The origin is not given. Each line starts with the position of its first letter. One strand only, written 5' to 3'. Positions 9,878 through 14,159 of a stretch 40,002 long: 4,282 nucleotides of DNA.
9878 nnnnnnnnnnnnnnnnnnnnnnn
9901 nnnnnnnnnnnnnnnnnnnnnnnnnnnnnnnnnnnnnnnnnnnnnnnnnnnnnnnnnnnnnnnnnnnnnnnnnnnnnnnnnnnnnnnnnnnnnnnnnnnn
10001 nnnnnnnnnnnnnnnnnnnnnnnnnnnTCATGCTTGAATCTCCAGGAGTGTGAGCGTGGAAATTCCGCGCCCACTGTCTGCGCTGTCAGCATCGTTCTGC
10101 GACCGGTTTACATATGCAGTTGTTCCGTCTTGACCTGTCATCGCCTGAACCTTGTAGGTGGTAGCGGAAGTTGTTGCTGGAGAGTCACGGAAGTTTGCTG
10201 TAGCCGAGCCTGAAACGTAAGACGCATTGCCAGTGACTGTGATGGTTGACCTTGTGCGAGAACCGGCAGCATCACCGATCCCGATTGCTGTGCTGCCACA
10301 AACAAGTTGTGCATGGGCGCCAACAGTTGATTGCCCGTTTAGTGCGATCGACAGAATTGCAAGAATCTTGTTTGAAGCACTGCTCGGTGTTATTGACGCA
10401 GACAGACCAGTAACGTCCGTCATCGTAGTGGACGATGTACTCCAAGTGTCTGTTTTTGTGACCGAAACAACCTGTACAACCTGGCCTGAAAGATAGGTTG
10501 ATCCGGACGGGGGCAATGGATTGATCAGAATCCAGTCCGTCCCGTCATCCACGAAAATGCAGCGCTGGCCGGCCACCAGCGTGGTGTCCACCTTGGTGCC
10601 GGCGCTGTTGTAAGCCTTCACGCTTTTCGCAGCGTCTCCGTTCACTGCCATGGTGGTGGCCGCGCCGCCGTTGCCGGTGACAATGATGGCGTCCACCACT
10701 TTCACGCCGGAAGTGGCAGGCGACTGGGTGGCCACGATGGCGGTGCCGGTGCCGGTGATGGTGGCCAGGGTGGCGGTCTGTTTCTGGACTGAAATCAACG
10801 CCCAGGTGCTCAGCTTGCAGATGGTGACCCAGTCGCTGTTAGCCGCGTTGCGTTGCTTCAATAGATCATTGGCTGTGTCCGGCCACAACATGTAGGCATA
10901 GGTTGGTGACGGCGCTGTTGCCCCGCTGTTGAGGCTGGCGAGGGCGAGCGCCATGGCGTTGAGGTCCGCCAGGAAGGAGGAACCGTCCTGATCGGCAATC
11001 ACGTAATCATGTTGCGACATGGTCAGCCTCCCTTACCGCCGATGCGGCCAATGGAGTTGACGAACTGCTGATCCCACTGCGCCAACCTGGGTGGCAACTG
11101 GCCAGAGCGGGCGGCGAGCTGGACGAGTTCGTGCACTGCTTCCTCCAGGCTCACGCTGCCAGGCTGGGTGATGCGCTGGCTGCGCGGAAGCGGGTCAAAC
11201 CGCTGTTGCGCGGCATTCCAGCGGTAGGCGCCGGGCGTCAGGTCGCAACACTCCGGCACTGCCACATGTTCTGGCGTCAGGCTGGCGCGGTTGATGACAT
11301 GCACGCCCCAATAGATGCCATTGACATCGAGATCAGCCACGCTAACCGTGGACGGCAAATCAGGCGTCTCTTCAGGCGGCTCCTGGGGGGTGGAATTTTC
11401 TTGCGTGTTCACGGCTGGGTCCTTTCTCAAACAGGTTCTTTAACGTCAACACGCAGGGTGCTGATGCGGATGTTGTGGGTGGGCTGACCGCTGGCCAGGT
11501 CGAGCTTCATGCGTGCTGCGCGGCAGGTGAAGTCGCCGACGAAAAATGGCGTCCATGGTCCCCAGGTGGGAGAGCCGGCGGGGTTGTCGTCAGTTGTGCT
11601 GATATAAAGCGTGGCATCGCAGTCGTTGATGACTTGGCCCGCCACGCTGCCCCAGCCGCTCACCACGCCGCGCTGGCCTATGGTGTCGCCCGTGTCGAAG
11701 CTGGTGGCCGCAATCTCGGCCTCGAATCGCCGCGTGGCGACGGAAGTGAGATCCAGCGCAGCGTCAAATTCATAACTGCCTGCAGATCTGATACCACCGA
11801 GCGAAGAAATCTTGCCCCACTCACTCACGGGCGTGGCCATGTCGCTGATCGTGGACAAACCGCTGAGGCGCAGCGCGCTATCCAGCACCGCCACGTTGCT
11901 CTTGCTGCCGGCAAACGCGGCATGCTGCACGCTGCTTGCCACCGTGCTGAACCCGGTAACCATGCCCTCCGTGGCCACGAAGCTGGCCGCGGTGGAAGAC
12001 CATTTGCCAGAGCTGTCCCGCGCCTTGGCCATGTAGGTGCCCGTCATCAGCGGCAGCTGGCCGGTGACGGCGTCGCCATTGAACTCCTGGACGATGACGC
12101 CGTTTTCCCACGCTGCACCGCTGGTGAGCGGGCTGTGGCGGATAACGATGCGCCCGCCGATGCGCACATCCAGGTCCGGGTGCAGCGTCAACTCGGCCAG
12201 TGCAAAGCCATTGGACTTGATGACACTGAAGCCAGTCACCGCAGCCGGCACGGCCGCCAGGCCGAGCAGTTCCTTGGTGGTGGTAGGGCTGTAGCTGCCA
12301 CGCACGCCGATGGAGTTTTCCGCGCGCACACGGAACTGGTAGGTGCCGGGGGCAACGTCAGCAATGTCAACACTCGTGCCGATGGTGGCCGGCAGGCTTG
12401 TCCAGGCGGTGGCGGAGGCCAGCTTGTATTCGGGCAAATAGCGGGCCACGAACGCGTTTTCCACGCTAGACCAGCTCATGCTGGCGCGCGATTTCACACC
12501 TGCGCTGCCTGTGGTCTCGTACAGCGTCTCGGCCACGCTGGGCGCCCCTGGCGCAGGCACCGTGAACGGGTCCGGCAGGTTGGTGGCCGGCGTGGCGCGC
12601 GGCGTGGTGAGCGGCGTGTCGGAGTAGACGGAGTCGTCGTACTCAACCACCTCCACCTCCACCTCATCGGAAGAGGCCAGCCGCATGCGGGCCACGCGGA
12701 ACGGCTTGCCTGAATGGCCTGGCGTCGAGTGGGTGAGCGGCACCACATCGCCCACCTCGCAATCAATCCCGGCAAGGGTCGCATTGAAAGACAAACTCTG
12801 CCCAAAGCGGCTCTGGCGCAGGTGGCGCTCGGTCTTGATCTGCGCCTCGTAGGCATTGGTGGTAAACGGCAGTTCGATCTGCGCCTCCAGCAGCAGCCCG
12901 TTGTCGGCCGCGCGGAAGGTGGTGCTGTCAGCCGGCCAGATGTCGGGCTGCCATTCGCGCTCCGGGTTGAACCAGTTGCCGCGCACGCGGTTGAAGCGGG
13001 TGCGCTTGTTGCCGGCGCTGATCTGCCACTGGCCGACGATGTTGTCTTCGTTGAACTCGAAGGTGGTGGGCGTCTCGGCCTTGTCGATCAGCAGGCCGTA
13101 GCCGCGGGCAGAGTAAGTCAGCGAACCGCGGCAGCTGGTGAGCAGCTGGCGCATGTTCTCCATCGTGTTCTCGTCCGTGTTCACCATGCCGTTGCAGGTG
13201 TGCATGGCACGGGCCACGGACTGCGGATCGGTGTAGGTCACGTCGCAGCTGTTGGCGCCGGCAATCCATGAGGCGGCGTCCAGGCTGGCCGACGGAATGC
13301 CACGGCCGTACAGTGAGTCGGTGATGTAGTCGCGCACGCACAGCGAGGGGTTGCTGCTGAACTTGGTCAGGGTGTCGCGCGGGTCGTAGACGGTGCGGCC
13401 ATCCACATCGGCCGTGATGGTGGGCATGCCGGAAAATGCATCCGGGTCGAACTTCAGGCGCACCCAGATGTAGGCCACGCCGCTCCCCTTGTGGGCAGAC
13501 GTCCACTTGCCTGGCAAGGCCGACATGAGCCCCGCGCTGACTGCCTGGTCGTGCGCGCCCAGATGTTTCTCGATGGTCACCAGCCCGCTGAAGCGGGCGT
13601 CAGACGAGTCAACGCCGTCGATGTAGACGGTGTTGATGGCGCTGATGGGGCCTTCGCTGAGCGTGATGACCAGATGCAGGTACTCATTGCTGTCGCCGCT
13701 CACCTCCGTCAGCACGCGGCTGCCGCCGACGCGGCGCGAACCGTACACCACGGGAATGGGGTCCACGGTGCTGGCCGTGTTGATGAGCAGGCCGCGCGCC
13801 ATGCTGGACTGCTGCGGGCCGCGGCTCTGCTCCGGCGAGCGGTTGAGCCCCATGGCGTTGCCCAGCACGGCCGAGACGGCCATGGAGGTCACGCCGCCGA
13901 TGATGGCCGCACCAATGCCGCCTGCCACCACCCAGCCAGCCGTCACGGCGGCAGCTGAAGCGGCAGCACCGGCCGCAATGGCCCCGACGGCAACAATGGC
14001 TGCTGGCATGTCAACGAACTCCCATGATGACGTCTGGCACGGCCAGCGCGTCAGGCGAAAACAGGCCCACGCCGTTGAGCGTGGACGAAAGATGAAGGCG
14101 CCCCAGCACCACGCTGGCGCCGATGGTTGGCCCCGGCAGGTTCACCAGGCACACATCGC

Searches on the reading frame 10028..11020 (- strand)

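Call 17: search_protein_families(library=phrogs, proteins=[window:10028-11020:-], max_evalue=0.00001)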
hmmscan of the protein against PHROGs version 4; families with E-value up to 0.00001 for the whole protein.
window:10028-11020:- (330 aa): 3 families
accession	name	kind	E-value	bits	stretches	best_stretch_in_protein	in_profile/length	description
phrog_29834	-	unknown function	6.5e-23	82.4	2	1-71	1-71/581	-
phrog_6942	-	tail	5.3e-12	46.2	1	90-329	469-707/708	tail fiber protein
phrog_24121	-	unknown function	1.1e-10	41.9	1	1-125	1-124/522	-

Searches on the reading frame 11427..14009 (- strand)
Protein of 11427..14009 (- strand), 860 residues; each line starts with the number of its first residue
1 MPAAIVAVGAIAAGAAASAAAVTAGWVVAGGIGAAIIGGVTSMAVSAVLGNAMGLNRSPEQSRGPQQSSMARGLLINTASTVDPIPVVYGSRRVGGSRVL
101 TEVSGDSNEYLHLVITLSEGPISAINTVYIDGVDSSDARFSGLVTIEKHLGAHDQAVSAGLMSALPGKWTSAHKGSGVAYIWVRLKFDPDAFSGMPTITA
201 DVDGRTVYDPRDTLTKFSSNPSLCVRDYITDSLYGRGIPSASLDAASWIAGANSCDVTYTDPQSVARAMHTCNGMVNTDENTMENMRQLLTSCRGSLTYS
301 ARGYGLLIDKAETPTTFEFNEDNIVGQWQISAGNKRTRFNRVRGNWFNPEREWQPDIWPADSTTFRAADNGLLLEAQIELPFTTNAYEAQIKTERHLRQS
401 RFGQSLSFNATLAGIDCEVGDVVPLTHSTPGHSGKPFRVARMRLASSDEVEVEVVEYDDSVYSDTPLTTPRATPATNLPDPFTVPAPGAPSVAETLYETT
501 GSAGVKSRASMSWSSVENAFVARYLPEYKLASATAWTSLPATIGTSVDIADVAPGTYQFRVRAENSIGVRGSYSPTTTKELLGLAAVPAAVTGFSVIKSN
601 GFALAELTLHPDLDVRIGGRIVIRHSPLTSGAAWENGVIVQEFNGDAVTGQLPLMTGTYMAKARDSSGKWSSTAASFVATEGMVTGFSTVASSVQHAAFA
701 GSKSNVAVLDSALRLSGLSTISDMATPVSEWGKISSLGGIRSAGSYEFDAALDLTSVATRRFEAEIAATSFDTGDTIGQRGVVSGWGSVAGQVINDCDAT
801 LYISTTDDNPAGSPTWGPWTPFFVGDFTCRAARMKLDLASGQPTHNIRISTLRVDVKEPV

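Call 17: search_protein_families(library=phrogs, proteins=[window:11427-14009:-], max_evalue=0.00001)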
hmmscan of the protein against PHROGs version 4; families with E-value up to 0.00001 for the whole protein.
window:11427-14009:- (860 aa): 8 families
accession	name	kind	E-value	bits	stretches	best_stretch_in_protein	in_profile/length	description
phrog_31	-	tail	2.7e-81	275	2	182-680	477-1061/1565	central tail fiber J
phrog_5616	-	tail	1.3e-74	253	1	5-595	6-638/873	tail fiber protein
phrog_37728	-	unknown function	1.5e-60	205.6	1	64-574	26-552/1894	-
phrog_25032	-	unknown function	9e-32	110.4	1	162-567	152-562/1978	-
phrog_1727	-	tail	2.5e-16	59.5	1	215-358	272-417/1174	tail protein and host specificity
phrog_2589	-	tail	1.8e-15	55.5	1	507-594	638-722/3686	tail protein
phrog_7997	-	tail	3.2e-09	36.9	0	248-356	7-117/589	tail protein and host specificity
phrog_2148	-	tail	5.2e-09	35.9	0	215-357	15-159/901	tail fiber protein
